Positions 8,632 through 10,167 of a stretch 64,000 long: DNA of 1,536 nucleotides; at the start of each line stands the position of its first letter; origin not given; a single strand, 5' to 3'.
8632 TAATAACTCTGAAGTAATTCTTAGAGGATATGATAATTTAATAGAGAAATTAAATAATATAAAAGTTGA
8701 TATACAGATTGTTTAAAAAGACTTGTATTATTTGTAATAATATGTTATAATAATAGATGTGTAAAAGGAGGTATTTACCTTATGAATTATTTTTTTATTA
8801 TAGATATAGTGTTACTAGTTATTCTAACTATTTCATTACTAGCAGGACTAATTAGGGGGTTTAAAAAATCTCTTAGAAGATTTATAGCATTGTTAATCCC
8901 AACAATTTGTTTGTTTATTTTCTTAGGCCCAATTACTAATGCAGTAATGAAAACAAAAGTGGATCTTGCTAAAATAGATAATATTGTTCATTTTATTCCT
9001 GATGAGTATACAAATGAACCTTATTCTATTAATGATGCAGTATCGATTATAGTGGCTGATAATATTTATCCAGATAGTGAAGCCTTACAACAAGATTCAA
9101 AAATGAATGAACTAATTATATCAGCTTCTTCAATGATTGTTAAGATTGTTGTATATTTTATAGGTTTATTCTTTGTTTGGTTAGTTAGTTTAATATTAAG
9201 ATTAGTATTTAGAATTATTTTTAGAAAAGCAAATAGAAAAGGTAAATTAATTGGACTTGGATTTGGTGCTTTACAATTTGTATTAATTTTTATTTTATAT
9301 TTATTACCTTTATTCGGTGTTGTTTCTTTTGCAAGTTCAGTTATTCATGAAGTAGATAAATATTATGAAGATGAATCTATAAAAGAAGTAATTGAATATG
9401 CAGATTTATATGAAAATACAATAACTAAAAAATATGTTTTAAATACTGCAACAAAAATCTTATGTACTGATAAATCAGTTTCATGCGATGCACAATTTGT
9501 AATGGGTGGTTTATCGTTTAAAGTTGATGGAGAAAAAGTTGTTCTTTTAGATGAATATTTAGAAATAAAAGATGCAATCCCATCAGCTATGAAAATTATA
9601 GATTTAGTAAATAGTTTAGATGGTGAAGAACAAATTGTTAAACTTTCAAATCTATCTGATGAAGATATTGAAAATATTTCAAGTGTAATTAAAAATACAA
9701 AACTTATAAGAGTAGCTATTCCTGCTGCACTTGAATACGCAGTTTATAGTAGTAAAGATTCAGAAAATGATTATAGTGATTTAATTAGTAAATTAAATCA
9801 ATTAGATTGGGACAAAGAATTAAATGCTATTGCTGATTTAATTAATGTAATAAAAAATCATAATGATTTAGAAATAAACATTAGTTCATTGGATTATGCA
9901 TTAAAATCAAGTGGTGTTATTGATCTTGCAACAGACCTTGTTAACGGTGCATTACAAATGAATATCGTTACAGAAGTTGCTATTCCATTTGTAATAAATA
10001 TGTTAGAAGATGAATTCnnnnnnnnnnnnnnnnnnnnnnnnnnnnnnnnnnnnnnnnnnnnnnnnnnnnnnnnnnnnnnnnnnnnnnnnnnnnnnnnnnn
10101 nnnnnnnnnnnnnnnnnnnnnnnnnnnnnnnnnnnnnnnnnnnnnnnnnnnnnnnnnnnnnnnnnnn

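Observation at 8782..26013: Tandem pair of giant CvpA-anchored, acidic, Trp-punctuated repeat proteins (1078 aa + 4408 aa) of no recognisable family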

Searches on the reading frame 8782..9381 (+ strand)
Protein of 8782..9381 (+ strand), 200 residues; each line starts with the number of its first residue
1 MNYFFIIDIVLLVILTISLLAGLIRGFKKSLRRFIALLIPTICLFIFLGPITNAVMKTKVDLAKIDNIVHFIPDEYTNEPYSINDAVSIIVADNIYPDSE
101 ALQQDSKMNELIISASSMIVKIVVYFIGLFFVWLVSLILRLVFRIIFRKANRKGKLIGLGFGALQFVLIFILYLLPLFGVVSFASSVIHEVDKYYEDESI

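Call 94: search_protein_families(library=pfam, proteins=[window:8782-9381:+], max_evalue=10)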
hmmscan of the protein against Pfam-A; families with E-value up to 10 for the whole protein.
window:8782-9381:+ (200 aa): 3 families
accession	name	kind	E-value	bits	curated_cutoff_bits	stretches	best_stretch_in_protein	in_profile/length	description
PF02674.22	Colicin_V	-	4.9e-09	36.8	29.3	2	7-57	1-51/144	Colicin V production protein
PF19529.4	DUF6057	-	1.9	7.7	29.8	2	5-54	120-168/569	Family of unknown function (DUF6057)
PF13567.11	DUF4131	-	7.2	6.7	31.6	1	9-48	7-46/165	Domain of unknown function (DUF4131)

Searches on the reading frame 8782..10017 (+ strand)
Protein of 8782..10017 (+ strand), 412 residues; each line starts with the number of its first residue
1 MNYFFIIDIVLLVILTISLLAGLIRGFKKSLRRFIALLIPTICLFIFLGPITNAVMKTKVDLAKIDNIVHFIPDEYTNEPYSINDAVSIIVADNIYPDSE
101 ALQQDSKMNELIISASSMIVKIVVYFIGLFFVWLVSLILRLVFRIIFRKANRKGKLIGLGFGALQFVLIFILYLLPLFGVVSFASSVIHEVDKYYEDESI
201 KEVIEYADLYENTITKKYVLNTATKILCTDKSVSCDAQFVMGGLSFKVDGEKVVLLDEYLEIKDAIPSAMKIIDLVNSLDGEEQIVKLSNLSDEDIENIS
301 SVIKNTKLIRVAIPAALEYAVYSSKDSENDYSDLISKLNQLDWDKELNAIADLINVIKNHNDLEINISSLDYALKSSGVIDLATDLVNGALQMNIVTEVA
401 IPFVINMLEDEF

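Call 66: find_homologous_proteins(query=A2, max_evalue=0.00001)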
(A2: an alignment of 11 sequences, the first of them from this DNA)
Query A2 (11 sequences) (412 aa, profile of the alignment): 4 proteins with E <= 0.00001 among 8000 candidates.
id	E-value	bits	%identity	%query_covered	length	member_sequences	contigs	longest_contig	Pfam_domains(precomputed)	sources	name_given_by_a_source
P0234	2.5e-72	262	92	66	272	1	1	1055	-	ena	-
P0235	2.3e-55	206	55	67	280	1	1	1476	PF02674.23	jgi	jgi:uncharacterized membrane protein required for colicin V production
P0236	1.9e-52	196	67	53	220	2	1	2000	PF02674.23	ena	-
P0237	1.2e-26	111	28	43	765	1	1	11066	PF02674.23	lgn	-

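Call 67: search_protein_families(library=pfam, alignment_id=A2, max_evalue=0.1)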
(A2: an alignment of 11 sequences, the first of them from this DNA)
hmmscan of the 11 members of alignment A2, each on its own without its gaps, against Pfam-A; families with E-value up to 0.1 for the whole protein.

A. member 1, seq(412 aa): 1 family
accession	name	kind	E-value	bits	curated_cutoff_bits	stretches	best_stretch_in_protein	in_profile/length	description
PF02674.22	Colicin_V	-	2.1e-08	34.7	29.3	2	87-183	33-123/144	Colicin V production protein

B. families by the number of members that match (of 11 scanned): 7 families
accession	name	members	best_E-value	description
PF02674.22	Colicin_V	6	2.1e-08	Colicin V production protein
PF13796.11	Sensor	1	0.018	Putative sensor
PF09531.15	Ndc1_Nup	1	0.028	Nucleoporin protein Ndc1-Nup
PF16523.10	betaPIX_CC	1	0.034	betaPIX coiled coil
PF03899.21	ATP-synt_I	1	0.036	ATP synthase I chain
PF04103.21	CD20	1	0.05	CD20-like family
PF19629.4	DUF6133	1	0.085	Family of unknown function (DUF6133)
